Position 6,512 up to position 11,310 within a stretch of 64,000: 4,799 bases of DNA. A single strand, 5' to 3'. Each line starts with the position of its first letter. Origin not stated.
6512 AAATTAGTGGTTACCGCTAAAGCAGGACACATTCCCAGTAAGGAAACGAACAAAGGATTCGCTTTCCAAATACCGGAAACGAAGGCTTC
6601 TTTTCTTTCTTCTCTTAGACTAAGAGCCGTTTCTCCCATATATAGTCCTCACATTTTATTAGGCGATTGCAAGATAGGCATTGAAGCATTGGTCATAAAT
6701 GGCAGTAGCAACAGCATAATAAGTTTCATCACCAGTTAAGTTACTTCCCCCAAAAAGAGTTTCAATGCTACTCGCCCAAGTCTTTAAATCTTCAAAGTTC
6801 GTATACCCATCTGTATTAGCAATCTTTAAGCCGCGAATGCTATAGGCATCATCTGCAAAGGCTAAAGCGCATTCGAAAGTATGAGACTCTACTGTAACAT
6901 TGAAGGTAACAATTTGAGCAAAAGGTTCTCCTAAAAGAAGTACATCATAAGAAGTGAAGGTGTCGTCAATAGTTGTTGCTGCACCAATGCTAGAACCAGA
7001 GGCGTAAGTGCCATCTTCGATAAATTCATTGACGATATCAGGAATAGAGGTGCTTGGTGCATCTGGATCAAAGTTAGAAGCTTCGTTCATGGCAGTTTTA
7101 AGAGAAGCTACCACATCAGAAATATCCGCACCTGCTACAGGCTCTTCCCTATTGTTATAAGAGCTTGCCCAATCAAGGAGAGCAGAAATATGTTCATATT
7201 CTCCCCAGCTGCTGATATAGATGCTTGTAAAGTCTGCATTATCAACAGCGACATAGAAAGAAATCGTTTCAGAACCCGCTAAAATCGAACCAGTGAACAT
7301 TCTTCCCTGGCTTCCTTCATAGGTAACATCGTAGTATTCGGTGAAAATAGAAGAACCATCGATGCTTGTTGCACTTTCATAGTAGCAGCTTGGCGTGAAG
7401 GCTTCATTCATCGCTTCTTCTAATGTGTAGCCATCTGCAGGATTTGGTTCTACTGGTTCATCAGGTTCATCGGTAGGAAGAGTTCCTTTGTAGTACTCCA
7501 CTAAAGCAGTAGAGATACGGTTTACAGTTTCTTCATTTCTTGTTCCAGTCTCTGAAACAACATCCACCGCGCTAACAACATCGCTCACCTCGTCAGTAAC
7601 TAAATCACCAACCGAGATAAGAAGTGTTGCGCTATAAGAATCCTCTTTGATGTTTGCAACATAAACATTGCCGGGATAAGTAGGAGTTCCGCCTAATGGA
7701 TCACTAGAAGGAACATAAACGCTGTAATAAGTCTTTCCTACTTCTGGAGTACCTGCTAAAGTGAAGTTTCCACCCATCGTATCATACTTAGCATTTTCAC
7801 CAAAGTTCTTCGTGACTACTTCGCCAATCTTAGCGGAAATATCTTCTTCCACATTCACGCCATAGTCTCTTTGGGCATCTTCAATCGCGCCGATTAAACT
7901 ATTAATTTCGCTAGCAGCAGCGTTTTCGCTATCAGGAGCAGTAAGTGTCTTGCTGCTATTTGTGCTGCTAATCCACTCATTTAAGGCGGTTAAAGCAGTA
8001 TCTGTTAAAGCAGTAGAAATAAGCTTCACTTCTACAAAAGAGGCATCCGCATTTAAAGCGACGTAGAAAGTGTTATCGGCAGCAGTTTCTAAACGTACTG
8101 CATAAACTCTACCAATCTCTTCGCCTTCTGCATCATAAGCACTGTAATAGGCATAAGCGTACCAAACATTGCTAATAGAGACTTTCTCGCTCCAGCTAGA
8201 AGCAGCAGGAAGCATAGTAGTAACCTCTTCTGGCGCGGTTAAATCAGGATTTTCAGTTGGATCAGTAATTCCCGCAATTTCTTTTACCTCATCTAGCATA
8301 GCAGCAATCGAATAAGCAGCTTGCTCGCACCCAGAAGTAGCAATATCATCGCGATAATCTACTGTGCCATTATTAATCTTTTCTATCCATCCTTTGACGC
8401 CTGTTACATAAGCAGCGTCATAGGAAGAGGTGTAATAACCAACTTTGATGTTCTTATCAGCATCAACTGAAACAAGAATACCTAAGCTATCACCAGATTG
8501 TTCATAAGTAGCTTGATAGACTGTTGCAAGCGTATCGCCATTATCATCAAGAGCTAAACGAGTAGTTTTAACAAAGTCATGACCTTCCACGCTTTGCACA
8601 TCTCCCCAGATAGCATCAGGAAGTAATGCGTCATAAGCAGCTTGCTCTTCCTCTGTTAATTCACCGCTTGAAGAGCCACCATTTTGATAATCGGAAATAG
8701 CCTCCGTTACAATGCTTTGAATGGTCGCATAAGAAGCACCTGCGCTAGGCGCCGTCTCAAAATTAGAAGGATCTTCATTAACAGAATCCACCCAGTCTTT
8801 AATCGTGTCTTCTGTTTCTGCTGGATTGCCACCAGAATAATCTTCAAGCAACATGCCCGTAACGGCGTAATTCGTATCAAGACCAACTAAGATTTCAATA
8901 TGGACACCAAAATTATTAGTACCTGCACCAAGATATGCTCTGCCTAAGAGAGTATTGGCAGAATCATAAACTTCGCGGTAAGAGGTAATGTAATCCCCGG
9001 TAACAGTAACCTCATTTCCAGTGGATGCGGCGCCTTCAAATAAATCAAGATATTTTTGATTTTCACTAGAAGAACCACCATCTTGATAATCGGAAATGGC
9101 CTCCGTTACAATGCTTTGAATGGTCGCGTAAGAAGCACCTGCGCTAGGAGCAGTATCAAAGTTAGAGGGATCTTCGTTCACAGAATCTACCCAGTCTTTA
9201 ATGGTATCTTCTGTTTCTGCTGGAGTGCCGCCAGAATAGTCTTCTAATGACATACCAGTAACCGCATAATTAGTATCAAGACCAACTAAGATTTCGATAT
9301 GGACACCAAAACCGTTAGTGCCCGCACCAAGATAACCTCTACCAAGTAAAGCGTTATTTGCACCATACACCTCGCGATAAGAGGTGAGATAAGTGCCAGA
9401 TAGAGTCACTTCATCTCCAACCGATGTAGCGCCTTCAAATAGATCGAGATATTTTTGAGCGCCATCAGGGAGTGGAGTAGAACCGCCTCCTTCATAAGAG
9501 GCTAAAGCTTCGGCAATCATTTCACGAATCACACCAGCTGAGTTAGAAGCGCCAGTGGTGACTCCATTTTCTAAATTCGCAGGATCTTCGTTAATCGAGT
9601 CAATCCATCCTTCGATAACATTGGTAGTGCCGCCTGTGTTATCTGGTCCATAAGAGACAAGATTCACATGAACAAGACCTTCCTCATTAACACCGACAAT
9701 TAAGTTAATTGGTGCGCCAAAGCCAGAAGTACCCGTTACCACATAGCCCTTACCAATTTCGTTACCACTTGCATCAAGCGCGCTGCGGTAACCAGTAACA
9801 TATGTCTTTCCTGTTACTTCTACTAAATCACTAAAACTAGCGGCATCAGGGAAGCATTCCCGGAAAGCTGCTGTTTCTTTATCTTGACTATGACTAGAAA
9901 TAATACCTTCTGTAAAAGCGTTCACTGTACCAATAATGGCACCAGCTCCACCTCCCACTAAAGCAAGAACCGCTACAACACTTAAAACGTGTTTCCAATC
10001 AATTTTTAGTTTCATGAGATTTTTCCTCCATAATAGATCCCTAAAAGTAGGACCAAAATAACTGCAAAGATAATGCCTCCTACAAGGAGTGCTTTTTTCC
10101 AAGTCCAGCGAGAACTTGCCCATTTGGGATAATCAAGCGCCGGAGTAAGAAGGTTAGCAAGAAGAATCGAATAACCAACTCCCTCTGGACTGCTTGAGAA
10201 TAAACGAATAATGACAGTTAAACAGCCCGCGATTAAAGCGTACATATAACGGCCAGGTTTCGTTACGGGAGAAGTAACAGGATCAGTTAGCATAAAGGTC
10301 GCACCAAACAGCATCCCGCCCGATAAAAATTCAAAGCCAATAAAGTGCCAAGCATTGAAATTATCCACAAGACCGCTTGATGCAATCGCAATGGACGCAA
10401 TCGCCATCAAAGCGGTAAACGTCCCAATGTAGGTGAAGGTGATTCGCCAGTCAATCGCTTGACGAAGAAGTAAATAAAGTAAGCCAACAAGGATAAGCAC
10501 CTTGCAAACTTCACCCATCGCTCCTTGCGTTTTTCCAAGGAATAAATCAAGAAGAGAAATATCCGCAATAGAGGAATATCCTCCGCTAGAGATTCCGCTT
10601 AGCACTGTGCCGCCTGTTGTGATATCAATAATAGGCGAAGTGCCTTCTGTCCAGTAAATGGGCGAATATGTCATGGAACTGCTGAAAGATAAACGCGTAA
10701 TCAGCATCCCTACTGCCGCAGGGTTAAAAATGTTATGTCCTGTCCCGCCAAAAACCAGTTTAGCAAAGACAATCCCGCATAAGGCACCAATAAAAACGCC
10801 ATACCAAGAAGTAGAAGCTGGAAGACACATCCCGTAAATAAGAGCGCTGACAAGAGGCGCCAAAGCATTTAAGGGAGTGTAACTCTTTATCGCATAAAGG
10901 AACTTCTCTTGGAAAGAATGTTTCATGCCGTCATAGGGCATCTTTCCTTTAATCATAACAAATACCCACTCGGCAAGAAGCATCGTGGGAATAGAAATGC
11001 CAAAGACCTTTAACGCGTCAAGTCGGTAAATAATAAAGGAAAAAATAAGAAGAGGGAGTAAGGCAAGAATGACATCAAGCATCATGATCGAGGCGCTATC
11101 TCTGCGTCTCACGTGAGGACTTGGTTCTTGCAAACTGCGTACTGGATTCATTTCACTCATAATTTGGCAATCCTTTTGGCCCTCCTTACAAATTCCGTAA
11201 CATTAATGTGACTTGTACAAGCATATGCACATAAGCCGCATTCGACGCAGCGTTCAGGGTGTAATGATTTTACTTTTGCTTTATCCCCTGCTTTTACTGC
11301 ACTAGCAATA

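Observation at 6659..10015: The rnfG slot encodes an 1118 aa membrane-anchored chain of about eight FMN_bind-like modules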

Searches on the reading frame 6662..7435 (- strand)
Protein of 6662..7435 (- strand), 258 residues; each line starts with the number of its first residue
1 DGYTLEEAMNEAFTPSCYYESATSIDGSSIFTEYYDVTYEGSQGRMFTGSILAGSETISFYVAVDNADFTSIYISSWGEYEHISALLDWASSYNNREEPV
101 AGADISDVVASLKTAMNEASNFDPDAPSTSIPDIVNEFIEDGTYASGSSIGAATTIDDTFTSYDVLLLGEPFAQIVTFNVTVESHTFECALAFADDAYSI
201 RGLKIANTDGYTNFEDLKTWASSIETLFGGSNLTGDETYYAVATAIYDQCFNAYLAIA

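Call 66: predict_structure(alignment_id=A3)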
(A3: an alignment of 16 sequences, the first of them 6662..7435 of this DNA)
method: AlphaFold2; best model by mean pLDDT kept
length: 258 residues; sequences in the alignment: 16
mean_pLDDT: 75.8   pTM: 0.56
mean pLDDT of the five models: 75.8, 75.5, 75.0, 71.3, 66.1
residues with pLDDT >= 90: 57; 70-90: 115; 50-70: 77; < 50: 9
segments of 3 or more residues with pLDDT < 50: 229-233
pLDDT, mean of each block of 10 residues (from residue 1): 91 86 82 91 92 87 86 94 93 85 83 84 70 69 59 60 53 67 77 65 74 74 55 56 71 65
secondary structure, 60 per line:
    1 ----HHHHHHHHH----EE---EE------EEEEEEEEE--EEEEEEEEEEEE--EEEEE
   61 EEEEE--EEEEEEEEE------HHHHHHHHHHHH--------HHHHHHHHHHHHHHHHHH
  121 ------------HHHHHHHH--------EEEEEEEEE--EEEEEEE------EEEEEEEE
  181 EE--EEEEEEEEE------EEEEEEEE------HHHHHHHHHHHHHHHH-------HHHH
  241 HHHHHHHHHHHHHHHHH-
elements in order: H5-13 E31-39 E42-53 E56-65 E68-76 H83-94 H103-120 H133-140 E149-157 E160-166 E173-182 E185-193 E200-207 H214-229 H237-257

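Call 69: fold_search(model_id=the predicted structure, library=pdb)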
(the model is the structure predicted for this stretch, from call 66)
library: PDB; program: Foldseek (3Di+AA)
matches with E <= 10: 715; with E <= 0.001: 0
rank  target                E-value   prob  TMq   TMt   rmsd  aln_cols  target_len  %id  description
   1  3mh8_B                1.2e-02  0.28  0.15  0.18  16.7       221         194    8  Crystal structure of LprG from Mycobacterium tuberculosis (released 2010-09-01)
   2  8cht_B                4.1e-02  0.21  0.14  0.22  20.8       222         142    7  Crystal structure of human PURA (fragment Glu57-Glu212, PUR repeat I and II) (released 2024-02-21)
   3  8cht_C                4.1e-02  0.18  0.14  0.23  22.0       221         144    7  Crystal structure of human PURA (fragment Glu57-Glu212, PUR repeat I and II) (released 2024-02-21)
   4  6kwj                  4.3e-02  0.14  0.16  0.17  15.1       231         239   10  A Crystal Structure of OspA mutant (released 2020-09-09)
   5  3mha_B                5.4e-02  0.13  0.13  0.16  15.7       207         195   11  Crystal structure of LprG from Mycobacterium tuberculosis bound to PIM (released 2010-09-01)
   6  4cdp                  5.7e-02  0.13  0.15  0.12  19.3       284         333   10  Improved coordinates for Escherichia coli O157:H7 heme degrading enzyme ChuS. (released 2013-11-13)
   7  2ol7_B                5.7e-02  0.09  0.12  0.12  16.3       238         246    8  The crystal structure of OspA mutant (released 2007-12-11)
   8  8chv_B                6.0e-02  0.15  0.12  0.21  22.0       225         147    7  Crystal structure of human PURA (fragment Glu57-Glu212, PUR repeat I and II) R140P mutant (released 2024-02-21)
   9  3ckg                  6.3e-02  0.10  0.13  0.13  14.3       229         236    7  The crystal structure of OspA deletion mutant (released 2009-01-27)
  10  3mha_A                7.1e-02  0.18  0.14  0.18  15.8       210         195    9  Crystal structure of LprG from Mycobacterium tuberculosis bound to PIM (released 2010-09-01)
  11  8chv_D                8.3e-02  0.21  0.15  0.26  21.2       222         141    6  Crystal structure of human PURA (fragment Glu57-Glu212, PUR repeat I and II) R140P mutant (released 2024-02-21)
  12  7hqr_A                8.8e-02  0.10  0.14  0.13  15.6       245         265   12  PanDDA analysis group deposition -- Crystal Structure of FatA in complex with Z56946871 (released 2025-08-13)
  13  4zra_C                9.3e-02  0.16  0.15  0.19  16.1       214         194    8  CRYSTAL STRUCTURE OF MYCOBACTERIUM TUBERCULOSIS LPRG BINDING TO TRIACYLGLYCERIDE (released 2016-02-10)
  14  8cht_A                9.8e-02  0.18  0.15  0.25  21.7       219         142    8  Crystal structure of human PURA (fragment Glu57-Glu212, PUR repeat I and II) (released 2024-02-21)
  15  8cht_D                1.0e-01  0.21  0.17  0.27  19.5       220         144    8  Crystal structure of human PURA (fragment Glu57-Glu212, PUR repeat I and II) (released 2024-02-21)
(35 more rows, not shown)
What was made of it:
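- Tried and rejected: Nothing is credible for the M7-M8 model (call 69).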

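Call 78: find_homologous_proteins(query=window:6662-7435:-, max_evalue=0.001)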
Query window:6662-7435:-: 1182 candidates shared short words with the query, none scored E <= 0.001.
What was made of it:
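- Tried and rejected: The homologue search with M7-M8 found nothing in 5.8 billion proteins (call 78).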

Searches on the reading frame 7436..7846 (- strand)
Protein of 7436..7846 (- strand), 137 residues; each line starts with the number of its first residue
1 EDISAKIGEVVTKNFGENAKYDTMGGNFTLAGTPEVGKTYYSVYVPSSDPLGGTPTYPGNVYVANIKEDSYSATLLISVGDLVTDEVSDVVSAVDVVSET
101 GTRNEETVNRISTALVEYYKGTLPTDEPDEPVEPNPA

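Call 11: search_protein_families(library=pfam, proteins=[window:7436-7846:-], max_evalue=10)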
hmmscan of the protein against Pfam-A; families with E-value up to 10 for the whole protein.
seq(137 aa): 1 family
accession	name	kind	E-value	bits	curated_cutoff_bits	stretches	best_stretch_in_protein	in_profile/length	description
PF12699.13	phiKZ_IP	-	0.065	12.9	27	2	2-98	195-292/387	phiKZ-like phage internal head proteins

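Call 81: search_solved_structures(query=A4, max_evalue=10)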
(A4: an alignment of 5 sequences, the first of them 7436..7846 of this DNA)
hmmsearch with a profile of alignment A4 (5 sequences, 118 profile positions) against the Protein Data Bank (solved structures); distinct sequences matched with E-value up to 10: 3.
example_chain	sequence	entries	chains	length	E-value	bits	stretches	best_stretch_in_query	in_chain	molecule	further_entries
6mol_A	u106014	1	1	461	4.6e-05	26.8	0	33-56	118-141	Monoextended DARPin R12 (M_R12)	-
7wls_A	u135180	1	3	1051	1.6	12.1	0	50-69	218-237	Efflux pump membrane transporter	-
4v81_B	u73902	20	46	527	1.7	12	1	56-107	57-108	T-complex protein 1 subunit beta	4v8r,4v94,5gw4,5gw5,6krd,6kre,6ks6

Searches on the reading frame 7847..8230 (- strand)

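Call 11: search_protein_families(library=pfam, proteins=[window:7847-8230:-], max_evalue=10)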
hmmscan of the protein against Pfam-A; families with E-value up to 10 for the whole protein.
seq(128 aa): 2 families
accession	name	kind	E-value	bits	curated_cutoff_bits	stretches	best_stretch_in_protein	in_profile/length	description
PF17202.10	sCache_3_3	-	0.0098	16.7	28.8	1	5-50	54-99/107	Single cache domain 3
PF05239.21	PRC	-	0.14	12.7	21.2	1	31-60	14-43/78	PRC-barrel domain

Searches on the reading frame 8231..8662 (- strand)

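Call 11: search_protein_families(library=pfam, proteins=[window:8231-8662:-], max_evalue=10)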
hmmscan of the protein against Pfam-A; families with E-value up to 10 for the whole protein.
seq(144 aa): 2 families
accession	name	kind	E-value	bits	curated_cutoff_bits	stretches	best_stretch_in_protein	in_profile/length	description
PF00708.24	Acylphosphatase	-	0.012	16.3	22.5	1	74-103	12-41/85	Acylphosphatase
PF19855.4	DUF6330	-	0.25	11.7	35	0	114-140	35-61/69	Family of unknown function (DUF6330)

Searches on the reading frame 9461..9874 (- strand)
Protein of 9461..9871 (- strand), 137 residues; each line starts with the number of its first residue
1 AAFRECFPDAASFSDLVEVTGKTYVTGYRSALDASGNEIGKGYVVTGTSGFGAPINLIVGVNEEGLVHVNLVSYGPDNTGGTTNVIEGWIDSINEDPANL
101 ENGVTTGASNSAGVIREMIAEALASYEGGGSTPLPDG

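Call 11: search_protein_families(library=pfam, proteins=[window:9461-9871:-], max_evalue=10)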
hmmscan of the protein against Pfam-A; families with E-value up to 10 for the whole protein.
seq(137 aa): 1 family
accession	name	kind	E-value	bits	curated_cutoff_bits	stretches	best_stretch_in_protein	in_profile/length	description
PF17202.10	sCache_3_3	-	0.029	15.1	28.8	1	11-45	60-94/107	Single cache domain 3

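Call 18: search_solved_structures(query=A1, max_evalue=10, show_alignments=3)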
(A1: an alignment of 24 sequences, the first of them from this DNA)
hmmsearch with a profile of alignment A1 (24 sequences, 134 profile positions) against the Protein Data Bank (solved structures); distinct sequences matched with E-value up to 10: 8.
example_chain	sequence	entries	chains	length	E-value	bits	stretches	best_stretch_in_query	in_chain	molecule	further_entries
4y6w_A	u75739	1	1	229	1.1e-06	32.1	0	14-55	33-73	NaB(AB)3ACb - light chain TPR-like repeats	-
4y6c_A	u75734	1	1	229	3.5e-06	30.4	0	14-53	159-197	ANSERINA PUTATIVE KINESIN LIGHT chain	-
7zc6_G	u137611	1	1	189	8.1e-06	29.2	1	2-129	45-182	RnfG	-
8py0_A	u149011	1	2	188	0.072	16.4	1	3-47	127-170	Ligand Binding domain (LBD) Chemoreceptor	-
5fq1_A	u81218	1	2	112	0.57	13.5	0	11-45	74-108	HISTIDINE KINASE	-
4pel_A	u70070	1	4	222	0.61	13.4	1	67-102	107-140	Penicillin G acylase subunit alpha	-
8bjp_AAA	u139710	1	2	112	0.61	13.4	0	11-45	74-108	cytoplasmic PAS domain of CitA from Geobacillus thermodenitrificans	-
4pem_A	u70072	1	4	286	0.81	13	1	67-102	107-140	Penicillin G acylase Alpha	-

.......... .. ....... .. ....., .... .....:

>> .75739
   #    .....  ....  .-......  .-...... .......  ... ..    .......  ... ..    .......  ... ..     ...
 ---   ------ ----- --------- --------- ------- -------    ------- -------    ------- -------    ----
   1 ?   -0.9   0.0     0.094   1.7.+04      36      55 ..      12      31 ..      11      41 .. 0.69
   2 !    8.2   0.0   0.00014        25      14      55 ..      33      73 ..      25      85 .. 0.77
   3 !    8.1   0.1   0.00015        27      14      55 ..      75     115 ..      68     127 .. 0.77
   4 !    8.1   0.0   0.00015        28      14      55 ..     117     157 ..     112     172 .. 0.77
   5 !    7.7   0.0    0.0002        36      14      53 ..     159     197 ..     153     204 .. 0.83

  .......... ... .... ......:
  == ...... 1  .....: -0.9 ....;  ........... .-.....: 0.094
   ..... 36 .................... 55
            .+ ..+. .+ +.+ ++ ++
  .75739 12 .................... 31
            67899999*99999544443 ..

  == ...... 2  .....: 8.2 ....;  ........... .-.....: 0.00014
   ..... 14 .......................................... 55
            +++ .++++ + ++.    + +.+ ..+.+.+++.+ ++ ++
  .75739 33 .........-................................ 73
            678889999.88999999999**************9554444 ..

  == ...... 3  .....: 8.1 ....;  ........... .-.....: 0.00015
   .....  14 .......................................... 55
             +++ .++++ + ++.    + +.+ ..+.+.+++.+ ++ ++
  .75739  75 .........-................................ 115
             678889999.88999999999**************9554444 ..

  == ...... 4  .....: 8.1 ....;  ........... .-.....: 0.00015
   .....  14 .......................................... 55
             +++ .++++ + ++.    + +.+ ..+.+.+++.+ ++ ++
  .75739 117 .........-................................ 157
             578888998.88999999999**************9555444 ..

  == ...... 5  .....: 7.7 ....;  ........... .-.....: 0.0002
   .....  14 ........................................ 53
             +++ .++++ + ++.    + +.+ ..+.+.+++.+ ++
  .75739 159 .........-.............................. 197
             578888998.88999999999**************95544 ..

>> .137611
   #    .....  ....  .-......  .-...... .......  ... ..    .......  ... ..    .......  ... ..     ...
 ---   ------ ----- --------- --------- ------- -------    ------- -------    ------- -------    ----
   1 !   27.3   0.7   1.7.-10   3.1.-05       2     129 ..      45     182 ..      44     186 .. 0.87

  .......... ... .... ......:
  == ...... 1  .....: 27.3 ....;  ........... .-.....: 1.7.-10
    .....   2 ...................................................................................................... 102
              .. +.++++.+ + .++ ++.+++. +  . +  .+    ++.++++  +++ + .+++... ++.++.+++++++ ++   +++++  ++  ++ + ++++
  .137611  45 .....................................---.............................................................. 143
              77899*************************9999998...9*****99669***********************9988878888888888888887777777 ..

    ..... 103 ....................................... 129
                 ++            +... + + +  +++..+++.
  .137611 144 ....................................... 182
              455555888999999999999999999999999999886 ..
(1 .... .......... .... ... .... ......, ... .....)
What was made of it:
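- Tried and rejected: The PDB profile search also returned designed TPR/kinesin-light-chain repeats (call 18) and a DARPin for M6 (call 81).
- On RnfG (Rnf complex subunit G): Module profile against 7zc6_G: E 8e-6, full domain (call 18).
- The module profile hits 7zc6_G at E 8e-6 over the whole domain, with the family's s-G-A-T column on RnfG's TGAT (call 18).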

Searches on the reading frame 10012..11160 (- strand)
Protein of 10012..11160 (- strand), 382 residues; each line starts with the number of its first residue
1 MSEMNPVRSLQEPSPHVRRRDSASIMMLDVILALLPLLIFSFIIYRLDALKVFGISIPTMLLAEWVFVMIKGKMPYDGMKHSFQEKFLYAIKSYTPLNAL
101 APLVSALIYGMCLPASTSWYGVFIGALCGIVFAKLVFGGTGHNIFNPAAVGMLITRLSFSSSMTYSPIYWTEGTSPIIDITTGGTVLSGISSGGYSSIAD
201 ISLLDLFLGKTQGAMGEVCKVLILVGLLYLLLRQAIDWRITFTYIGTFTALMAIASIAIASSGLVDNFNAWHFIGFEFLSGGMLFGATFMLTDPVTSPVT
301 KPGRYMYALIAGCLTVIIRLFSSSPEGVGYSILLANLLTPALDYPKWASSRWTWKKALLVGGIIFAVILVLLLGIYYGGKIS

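Call 5: search_protein_families(library=pfam, proteins=[window:10012-11160:-], max_evalue=0.01)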
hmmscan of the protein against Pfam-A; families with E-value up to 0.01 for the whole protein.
window:10012-11160:- (382 aa): 1 family
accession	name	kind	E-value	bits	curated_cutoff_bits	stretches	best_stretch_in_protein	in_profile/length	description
PF03116.20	NQR2_RnfD_RnfE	-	8e-78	262.2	27.7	1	12-344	3-288/296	NQR2, RnfD, RnfE family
